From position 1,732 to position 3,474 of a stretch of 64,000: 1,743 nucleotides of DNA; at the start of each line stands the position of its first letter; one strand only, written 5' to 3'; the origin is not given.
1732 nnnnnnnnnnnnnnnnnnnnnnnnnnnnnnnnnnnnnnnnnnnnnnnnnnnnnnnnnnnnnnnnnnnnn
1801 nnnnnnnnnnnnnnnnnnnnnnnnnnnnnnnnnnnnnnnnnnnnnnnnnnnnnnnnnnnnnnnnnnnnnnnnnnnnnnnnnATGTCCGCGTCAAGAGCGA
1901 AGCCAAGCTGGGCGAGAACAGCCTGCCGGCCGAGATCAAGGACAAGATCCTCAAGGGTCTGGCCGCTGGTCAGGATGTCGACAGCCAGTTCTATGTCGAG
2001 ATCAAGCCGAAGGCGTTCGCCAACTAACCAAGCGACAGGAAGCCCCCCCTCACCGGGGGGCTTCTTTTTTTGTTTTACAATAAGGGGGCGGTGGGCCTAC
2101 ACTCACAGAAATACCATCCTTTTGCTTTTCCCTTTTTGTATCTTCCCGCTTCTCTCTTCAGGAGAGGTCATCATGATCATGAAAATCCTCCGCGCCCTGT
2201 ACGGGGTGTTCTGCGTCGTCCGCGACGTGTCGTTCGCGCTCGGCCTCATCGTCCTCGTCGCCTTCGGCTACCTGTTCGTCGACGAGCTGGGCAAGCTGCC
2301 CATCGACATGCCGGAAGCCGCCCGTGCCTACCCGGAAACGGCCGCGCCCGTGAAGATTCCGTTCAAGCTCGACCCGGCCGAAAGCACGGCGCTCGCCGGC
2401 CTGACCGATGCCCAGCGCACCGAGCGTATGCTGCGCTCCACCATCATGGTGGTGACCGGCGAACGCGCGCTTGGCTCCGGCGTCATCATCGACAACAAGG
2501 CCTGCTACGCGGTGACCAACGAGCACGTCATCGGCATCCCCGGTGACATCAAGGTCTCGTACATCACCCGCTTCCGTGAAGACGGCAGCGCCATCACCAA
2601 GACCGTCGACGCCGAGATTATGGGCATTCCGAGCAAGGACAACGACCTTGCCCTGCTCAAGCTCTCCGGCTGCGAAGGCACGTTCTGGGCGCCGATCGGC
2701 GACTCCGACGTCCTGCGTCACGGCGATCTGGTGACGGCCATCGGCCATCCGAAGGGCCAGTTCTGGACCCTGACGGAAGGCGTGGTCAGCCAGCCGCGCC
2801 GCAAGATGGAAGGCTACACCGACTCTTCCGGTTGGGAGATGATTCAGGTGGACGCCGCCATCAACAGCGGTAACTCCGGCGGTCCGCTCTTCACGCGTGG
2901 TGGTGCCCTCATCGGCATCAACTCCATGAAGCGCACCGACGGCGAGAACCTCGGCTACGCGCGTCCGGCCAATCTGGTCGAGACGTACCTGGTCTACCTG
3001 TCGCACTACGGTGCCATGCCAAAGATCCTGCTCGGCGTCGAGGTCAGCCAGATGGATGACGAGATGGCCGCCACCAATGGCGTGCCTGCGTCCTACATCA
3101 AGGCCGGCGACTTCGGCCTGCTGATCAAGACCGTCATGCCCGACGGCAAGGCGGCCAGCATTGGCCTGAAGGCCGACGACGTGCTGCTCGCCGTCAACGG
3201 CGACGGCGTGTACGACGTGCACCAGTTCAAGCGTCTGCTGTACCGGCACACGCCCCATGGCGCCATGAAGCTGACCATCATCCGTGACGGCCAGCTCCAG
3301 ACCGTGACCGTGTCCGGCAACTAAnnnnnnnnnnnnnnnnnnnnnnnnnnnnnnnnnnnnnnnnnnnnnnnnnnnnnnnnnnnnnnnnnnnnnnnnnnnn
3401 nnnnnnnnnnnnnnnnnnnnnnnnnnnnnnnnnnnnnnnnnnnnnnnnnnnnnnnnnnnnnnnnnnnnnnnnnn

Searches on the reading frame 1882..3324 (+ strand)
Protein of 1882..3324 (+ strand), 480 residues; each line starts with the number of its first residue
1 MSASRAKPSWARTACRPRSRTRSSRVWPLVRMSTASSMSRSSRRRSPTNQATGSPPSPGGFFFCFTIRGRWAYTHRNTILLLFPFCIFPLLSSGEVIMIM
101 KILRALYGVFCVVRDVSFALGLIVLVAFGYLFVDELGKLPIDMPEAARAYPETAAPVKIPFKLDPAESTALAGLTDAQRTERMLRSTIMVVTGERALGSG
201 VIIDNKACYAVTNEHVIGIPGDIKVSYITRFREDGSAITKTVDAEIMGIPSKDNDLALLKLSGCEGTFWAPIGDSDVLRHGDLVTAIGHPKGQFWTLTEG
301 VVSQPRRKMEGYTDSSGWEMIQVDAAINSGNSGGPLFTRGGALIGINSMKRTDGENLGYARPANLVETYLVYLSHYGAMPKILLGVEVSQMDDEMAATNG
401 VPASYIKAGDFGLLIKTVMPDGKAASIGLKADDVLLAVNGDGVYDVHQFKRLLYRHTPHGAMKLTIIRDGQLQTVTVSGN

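Call 51: search_protein_families(library=pfam, max_evalue=0.00001, proteins=[window:1882-3324:+])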
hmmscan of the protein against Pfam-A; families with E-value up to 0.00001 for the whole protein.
window:1882-3324:+ (480 aa): 4 families
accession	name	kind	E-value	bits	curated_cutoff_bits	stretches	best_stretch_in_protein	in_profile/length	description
PF13365.12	Trypsin_2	-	4.4e-24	86.3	27.6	1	198-346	1-144/144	Trypsin-like peptidase domain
PF00089.32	Trypsin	-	7.5e-17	62.3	20.6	1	195-359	24-209/220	Trypsin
PF13180.12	PDZ_2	-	2.1e-10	41.2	27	1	384-477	3-78/80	PDZ domain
PF17820.7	PDZ_6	-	7.4e-09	35.7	27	1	415-468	2-54/54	PDZ domain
